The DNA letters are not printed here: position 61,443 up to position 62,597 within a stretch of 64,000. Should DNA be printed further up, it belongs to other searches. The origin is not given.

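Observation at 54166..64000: ABC-transporter-dependent glycan cluster with three FkbM methyltransferases, an MptE-like protein and a Wzt carrying a C-terminal binding domain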

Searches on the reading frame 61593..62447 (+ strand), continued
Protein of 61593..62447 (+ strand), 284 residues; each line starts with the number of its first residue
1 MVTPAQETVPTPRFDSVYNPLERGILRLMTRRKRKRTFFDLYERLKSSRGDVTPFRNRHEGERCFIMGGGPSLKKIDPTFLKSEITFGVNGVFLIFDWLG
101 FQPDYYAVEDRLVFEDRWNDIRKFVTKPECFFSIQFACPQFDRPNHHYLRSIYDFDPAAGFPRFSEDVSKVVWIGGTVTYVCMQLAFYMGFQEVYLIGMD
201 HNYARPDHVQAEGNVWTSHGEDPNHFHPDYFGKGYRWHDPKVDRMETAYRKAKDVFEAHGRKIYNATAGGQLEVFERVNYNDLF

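Call 25: find_encoding_contigs(protein=P0005, flank=10000, max_places=2)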
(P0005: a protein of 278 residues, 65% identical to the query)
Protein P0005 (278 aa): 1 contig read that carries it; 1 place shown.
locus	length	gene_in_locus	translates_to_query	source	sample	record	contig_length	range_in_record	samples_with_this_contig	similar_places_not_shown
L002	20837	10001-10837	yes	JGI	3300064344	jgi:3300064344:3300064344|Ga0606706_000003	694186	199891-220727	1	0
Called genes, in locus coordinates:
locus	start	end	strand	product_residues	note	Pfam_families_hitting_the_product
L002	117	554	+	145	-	PF07963:N_methyl, PF00114:Pilin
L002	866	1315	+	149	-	PF07963:N_methyl, PF00114:Pilin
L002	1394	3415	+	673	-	-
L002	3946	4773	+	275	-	PF01061:ABC2_membrane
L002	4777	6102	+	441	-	PF00005:ABC_tran, PF14524:Wzt_C (weak)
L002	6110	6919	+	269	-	PF05050:Methyltransf_21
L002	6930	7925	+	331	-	PF01408:GFO_IDH_MocA, PF22725:GFO_IDH_MocA_C3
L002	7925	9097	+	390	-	PF01073:3Beta_HSD (faint), PF01370:Epimerase, PF04321:RmlD_sub_bind (weak)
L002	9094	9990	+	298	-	PF13489:Methyltransf_23, PF08241:Methyltransf_11, PF08242:Methyltransf_12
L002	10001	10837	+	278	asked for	PF01973:MptE-like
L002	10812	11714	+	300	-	PF13641:Glyco_tranf_2_3, PF00535:Glycos_transf_2, PF10111:Glyco_tranf_2_2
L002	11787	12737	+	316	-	PF00535:Glycos_transf_2, PF13641:Glyco_tranf_2_3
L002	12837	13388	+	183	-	PF04199:Cyclase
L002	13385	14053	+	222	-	PF02348:CTP_transf_3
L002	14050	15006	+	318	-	PF00389:2-Hacid_dh, PF02826:2-Hacid_dh_C, PF00670:AdoHcyase_NAD (weak)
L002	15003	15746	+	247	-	PF00106:adh_short, PF01370:Epimerase, PF04321:RmlD_sub_bind (weak), PF08659:KR (weak), PF13561:adh_short_C2, PF23441:SDR (weak)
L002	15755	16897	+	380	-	PF00535:Glycos_transf_2, PF10111:Glyco_tranf_2_2, PF13641:Glyco_tranf_2_3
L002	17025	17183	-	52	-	-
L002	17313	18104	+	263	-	PF03275:GLF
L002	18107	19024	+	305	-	PF00535:Glycos_transf_2, PF13641:Glyco_tranf_2_3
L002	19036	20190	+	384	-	PF13439:Glyco_transf_4, PF13579:Glyco_trans_4_4, PF00534:Glycos_transf_1, PF13692:Glyco_trans_1_4, PF13524:Glyco_trans_1_2 (weak)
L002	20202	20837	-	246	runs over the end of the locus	PF13489:Methyltransf_23, PF13847:Methyltransf_31 (weak), PF08241:Methyltransf_11, PF08242:Methyltransf_12, PF13649:Methyltransf_25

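Call 26: find_related_loci(query=A1, collection=genome_contigs, flank=10000)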
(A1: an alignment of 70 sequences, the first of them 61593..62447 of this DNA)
Query A1 (284 aa) in genome_contigs; peptide patterns used: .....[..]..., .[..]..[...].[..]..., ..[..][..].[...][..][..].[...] (x = any residue, [..] = any of these).
600 stretches matched a pattern (row limit reached: there are more); 574 encode a relative of the query (tblastn E <= 1e-3); the best 80 are kept; 80 distinct loci.
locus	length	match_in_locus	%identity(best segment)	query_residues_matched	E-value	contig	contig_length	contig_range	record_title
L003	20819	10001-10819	64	12-284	4e-123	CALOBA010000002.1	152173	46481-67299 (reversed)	MAG: uncultured Gammaproteobacteria bacterium isolate HOU_bin.0101 genome assembly, contig: contig_13827, whole genome s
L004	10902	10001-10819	62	12-284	1e-119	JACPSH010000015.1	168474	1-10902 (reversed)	MAG: Gammaproteobacteria bacterium isolate NC_groundwater_700_Ag_S-0.2um_63_18 S36_SO-2_scaffold_72819, whole genome sho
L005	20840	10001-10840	61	5-284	1e-117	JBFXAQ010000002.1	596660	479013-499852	MAG: Gammaproteobacteria bacterium isolate CA_2019_TPBS_26 NODE_75_length_596660_cov_44.928678_TPBS, whole genome shotgu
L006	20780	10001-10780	62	25-284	5e-116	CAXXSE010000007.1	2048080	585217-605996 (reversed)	MAG: Methylococcales bacterium isolate 6b98c4a4-d9d8-4516-b822-97e2a8b70ebf genome assembly, contig: contig_7, whole gen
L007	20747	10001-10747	50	35-284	3e-82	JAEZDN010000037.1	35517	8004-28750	MAG: Verrucomicrobia bacterium isolate OH_CBrB_294 k127_2553376, whole genome shotgun sequence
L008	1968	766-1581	47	6-284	2e-79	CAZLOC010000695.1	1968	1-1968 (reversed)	MAG TPA_asm: uncultured Anaerolineaceae bacterium isolate binchicken_co234_131 genome assembly, contig: NODE_120553_leng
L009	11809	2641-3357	50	45-284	4e-76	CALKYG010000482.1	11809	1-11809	MAG TPA_asm: uncultured Alphaproteobacteria bacterium isolate SRR6227243_bin.68_CONCOCT_v1.1_MAG genome assembly, contig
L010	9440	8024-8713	53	55-284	9e-76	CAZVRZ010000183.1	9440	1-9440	MAG TPA_asm: uncultured Anaerolineaceae bacterium isolate SRP192927_co7_37 genome assembly, contig: NODE_15305_length_94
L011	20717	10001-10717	49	45-284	3e-75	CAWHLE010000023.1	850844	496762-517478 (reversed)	MAG: uncultured delta proteobacterium isolate MFD02416.bin.2.187 genome assembly, contig: contig_8094, whole genome shot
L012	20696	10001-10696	48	52-284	5e-74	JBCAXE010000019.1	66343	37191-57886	MAG: Pseudomonadota bacterium isolate J06555_11 NODE_19_length_66343_cov_7.175324, whole genome shotgun sequence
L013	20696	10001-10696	49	52-284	2e-73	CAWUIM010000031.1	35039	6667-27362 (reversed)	MAG: uncultured Parvularculaceae bacterium isolate SRR17458643_binner23_9_1705322964 genome assembly, contig: ERZ2185402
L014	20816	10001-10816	45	4-284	8e-74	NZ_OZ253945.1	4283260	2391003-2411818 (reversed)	MAG: Hyphococcus sp. isolate 2f05e620-c47b-44e6-88d6-f49598d544e7 chromosome 1, complete sequence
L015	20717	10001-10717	50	45-284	2e-72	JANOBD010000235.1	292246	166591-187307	MAG: Phycisphaerae bacterium isolate VAR_18_metabat_231 VAR_18_k141_3095242, whole genome shotgun sequence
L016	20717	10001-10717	50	45-284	8e-72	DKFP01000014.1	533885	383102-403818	MAG TPA_asm: Deferribacteraceae bacterium UBA6793 UBA6793_contig_5, whole genome shotgun sequence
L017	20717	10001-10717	47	45-284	3e-70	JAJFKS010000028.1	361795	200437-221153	MAG: Woeseiaceae bacterium isolate OFTM327 OFTM327_27, whole genome shotgun sequence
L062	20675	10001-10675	47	62-284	2e-59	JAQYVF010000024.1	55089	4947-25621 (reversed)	MAG: Desulfocapsa sp. isolate Sva_acohol_bin16 k141_461902_length_55089_cov_185.6331, whole genome shotgun sequence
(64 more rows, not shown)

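Call 28: predict_structure(alignment_id=A1)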
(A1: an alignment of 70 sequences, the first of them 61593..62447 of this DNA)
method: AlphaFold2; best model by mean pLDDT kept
length: 284 residues; sequences in the alignment: 70
mean_pLDDT: 96.1   pTM: 0.93
mean pLDDT of the five models: 96.1, 96.0, 95.6, 95.5, 94.3
residues with pLDDT >= 90: 268; 70-90: 12; 50-70: 4; < 50: 0
segments of 3 or more residues with pLDDT < 50: none
pLDDT, mean of each block of 10 residues (from residue 1): 70 88 97 98 97 98 98 98 98 98 98 96 98 96 98 96 98 98 99 98 95 96 96 95 97 99 98 98 97
secondary structure, 60 per line:
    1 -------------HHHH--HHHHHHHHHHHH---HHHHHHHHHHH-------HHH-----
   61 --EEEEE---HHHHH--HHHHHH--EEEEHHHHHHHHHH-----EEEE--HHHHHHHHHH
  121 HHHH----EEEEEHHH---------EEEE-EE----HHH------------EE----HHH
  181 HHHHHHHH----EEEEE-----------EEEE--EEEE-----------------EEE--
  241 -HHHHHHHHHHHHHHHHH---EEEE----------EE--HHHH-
elements in order: H14-17 H20-31 H35-45 E63-67 H71-75 H78-83 E86-89 H90-99 E105-108 H111-124 E129-133 E146-149 H178-188 E193-197 E209-212 E215-218 E236-238 H242-258 E262-265 H280-283

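Call 34: search_solved_structures(query=L001:12119-12838:+, max_evalue=0.01)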
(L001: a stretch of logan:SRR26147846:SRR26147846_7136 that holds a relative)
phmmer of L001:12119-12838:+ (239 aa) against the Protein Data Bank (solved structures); distinct sequences matched with E-value up to 0.01: 6.
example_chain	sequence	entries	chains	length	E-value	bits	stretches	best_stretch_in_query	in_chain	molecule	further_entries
9t4z_A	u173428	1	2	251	1.7e-10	44.1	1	10-223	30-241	PpNeuA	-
1qwj_A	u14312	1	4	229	2.3e-08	37.2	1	10-225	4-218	cytidine monophospho-N-acetylneuraminic acid synthetase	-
6ifd_A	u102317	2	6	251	7.7e-07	32.2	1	6-215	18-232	CMP-N-acetylneuraminate Synthetase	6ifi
1eyr_A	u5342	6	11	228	5.1e-05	26.2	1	8-226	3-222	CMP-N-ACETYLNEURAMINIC ACID SYNTHETASE | N-acylneuraminate cytidylyltransferase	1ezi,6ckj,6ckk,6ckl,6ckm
1gq9_A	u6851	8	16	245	0.0004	23.3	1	12-132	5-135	3-DEOXY-MANNO-OCTULOSONATE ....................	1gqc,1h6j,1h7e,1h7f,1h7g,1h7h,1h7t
3oam_A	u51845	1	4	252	0.004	20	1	10-126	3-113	3-deoxy-manno-octulosonate cytidylyltransferase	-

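Call 42: search_protein_families(library=pfam, proteins=[P0066], max_evalue=0.001)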
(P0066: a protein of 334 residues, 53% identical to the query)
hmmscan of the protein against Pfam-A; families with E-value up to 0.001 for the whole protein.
P0066 (334 aa): 1 family
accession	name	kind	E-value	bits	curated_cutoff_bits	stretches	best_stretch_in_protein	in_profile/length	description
PF01973.23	MptE-like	-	2.3e-16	60.5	34.6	1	85-244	7-169/171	6-hydroxymethylpterin diphosphokinase MptE-like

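Call 51: search_protein_families(library=pfam, proteins=[L010:6497-7318:+, L011:7879-8691:+, L011:8450-9814:+, L062:8557-9813:+, L062:12013-12786:+, L011:10736-11620:+, L001:10675-12000:+, L062:9737-11971:+], max_evalue=0.01)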
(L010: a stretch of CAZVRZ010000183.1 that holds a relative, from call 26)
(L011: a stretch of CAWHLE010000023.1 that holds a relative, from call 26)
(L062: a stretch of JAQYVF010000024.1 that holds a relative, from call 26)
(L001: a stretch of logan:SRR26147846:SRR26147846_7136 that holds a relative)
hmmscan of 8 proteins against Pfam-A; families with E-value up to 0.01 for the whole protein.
L010:6497-7318:+ (273 aa): 0 families

L011:7879-8691:+ (270 aa): 1 family
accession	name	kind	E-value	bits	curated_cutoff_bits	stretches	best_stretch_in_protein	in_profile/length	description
PF00535.33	Glycos_transf_2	-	0.0043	17.4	23.3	1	34-130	10-111/168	Glycosyl transferase family 2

L011:8450-9814:+ (454 aa): 1 family
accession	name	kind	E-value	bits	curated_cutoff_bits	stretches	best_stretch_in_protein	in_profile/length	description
PF03214.19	RGP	-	9.5e-14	51.8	23.8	1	157-418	69-314/342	Reversibly glycosylated polypeptide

L062:8557-9813:+ (418 aa): 7 families
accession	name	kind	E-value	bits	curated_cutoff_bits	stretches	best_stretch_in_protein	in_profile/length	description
PF13489.12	Methyltransf_23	-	2.2e-14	54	27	1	170-324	16-159/164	Methyltransferase domain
PF13649.12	Methyltransf_25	-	2e-09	38.4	27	1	182-268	1-89/97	Methyltransferase domain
PF08241.18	Methyltransf_11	-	8.6e-09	36.4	21.2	1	183-277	1-92/95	Methyltransferase domain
PF13847.12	Methyltransf_31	-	9e-09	35.6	27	1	178-282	3-111/145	Methyltransferase domain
PF08242.18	Methyltransf_12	-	2.8e-07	31.6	30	1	183-270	1-90/98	Methyltransferase domain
PF07021.18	MetW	-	0.00019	21.6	21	1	180-269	15-99/193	Methionine biosynthesis protein MetW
PF02353.26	CMAS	-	0.0078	16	27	0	160-259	44-141/273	Mycolic acid cyclopropane synthetase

L062:12013-12786:+ (257 aa): 3 families
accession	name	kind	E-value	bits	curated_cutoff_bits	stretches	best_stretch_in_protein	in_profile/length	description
PF12706.13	Lactamase_B_2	-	6.4e-28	98.2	27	1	21-223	1-200/200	Beta-lactamase superfamily domain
PF13483.12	Lactamase_B_3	-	1.4e-20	74.4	24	1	5-222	1-160/160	Beta-lactamase superfamily domain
PF00753.33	Lactamase_B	-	0.0011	19.4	22.7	1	12-70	7-57/196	Metallo-beta-lactamase superfamily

L011:10736-11620:+ (294 aa): 3 families
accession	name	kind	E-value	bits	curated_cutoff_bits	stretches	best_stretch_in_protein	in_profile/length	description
PF00535.33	Glycos_transf_2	-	2.8e-19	70.1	23.3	1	7-135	1-126/168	Glycosyl transferase family 2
PF13641.12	Glyco_tranf_2_3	-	5e-07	30.4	27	1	6-205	3-197/230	Glycosyltransferase like family 2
PF10111.15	Glyco_tranf_2_2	-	2.1e-06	27.9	27.3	1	8-110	2-104/276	Glycosyltransferase like family 2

L001:10675-12000:+ (441 aa): 2 families
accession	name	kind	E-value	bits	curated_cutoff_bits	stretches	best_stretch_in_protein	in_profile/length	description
PF00534.26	Glycos_transf_1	-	0.0002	21.4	26.4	1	314-381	86-157/172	Glycosyl transferases group 1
PF04464.20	Glyphos_transf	-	0.00081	18.9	22.1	1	294-412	236-363/367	CDP-Glycerol:Poly(glycerophosphate) glycerophosphotransferase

L062:9737-11971:+ (744 aa): 4 families
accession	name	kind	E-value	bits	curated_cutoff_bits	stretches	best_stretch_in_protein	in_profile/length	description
PF01973.23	MptE-like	-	1.2e-15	58.1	34.6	1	69-229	6-169/171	6-hydroxymethylpterin diphosphokinase MptE-like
PF00534.26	Glycos_transf_1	-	0.00016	21.7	26.4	1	593-713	61-170/172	Glycosyl transferases group 1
PF13692.12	Glyco_trans_1_4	-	0.0018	19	27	1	552-701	3-142/142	Glycosyl transferases group 1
PF13524.12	Glyco_trans_1_2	-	0.0048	17.3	25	0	606-725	28-139/144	Glycosyl transferase-like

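Call 52: search_solved_structures(query=L001:15399-16133:+, max_evalue=1e-30)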
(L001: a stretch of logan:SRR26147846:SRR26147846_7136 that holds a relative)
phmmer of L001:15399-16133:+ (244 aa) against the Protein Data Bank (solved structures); distinct sequences matched with E-value up to 1e-30: 33.
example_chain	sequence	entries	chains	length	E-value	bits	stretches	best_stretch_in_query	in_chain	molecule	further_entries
3uxy_A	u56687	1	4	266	7.5e-39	137.1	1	3-235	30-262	Short-chain dehydrogenase/reductase SDR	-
1rwb_A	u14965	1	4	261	2.3e-35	125.7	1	5-236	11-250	Glucose 1-dehydrogenase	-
3vtz_A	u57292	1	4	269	2.6e-35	125.5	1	3-240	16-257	Glucose 1-dehydrogenase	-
4ni5_A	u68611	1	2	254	6.3e-35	124.2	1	4-237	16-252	Oxidoreductase, short-chain dehydrogenase/reductase family protein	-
1gee_A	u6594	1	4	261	8.3e-35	123.8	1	5-236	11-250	GLUCOSE 1-DEHYDROGENASE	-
5ff9_A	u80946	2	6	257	8.7e-35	123.8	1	3-235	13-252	Noroxomaritidine/Norcraugsodine Reductase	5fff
1gco_A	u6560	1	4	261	9e-35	123.7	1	5-236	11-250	GLUCOSE DEHYDROGENASE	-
8w0o_A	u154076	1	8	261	1.2e-34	123.3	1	5-236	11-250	Dehydrogenase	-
5feu_A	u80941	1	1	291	1.3e-34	123.2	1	3-235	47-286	Noroxomaritidine/Norcraugsodine Reductase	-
3ay7_A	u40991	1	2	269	1.9e-34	122.7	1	5-236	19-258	Glucose 1-dehydrogenase 4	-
3aus_A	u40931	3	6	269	1.9e-34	122.7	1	5-236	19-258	Glucose 1-dehydrogenase 4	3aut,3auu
3ay6_A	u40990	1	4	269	1.9e-34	122.7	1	5-236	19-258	Glucose 1-dehydrogenase 4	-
1g6k_A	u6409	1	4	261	2.2e-34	122.4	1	5-236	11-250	GLUCOSE 1-DEHYDROGENASE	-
2d1y_A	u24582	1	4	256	4e-34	121.6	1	4-238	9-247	hypothetical protein TT0321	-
8pa1_A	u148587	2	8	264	1.8e-33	119.5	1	4-238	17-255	Oxidoreductase, short-chain dehydrogenase/reductase family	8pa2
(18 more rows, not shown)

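Call 53: search_solved_structures(query=L001:14446-15417:+, max_evalue=1e-20)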
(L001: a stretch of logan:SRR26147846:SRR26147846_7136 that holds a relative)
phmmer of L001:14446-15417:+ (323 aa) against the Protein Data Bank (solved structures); distinct sequences matched with E-value up to 1e-20: 24.
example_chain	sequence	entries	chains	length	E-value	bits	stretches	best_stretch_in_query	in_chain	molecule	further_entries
1wwk_A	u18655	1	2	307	2.6e-36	128.6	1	18-296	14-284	phosphoglycerate dehydrogenase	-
6bii_A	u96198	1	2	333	1.4e-26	96.7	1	52-314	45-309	Glyoxylate reductase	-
9whb_A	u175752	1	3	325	3.3e-24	88.9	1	23-307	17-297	3-phosphoglycerate dehydrogenase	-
5aov_A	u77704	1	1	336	2.3e-23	86.1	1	60-308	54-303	GLYOXYLATE REDUCTASE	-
6pex_A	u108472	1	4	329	3.1e-23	85.7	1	47-278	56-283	aldo keto reductase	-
3ba1_A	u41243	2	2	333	5e-23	85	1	50-274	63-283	Hydroxyphenylpyruvate reductase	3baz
2dbq_A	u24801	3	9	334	5.8e-23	84.8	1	60-314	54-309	Glyoxylate reductase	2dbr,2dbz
5tx7_A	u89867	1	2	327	7.1e-23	84.5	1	64-281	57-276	D-isomer specific 2-hydroxyacid dehydrogenase family protein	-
2h1s_A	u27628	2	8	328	1.3e-22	83.6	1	45-282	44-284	Glyoxylate reductase/hydroxypyruvate reductase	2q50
2gcg_A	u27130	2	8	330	1.3e-22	83.6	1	45-282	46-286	Glyoxylate reductase/hydroxypyruvate reductase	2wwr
1ygy_A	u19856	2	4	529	7.6e-22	81.1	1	49-276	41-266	D-3-phosphoglycerate dehydrogenase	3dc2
3ddn_A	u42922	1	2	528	8.2e-22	81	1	51-276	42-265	D-3-phosphoglycerate dehydrogenase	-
5n6c_A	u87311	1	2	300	8.7e-22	80.9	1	60-274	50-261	D-3-phosphoglycerate dehydrogenase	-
7ewh_A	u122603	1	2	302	8.9e-22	80.9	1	60-274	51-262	D-3-phosphoglycerate dehydrogenase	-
6plf_A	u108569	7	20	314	9.9e-22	80.7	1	60-274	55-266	D-3-phosphoglycerate dehydrogenase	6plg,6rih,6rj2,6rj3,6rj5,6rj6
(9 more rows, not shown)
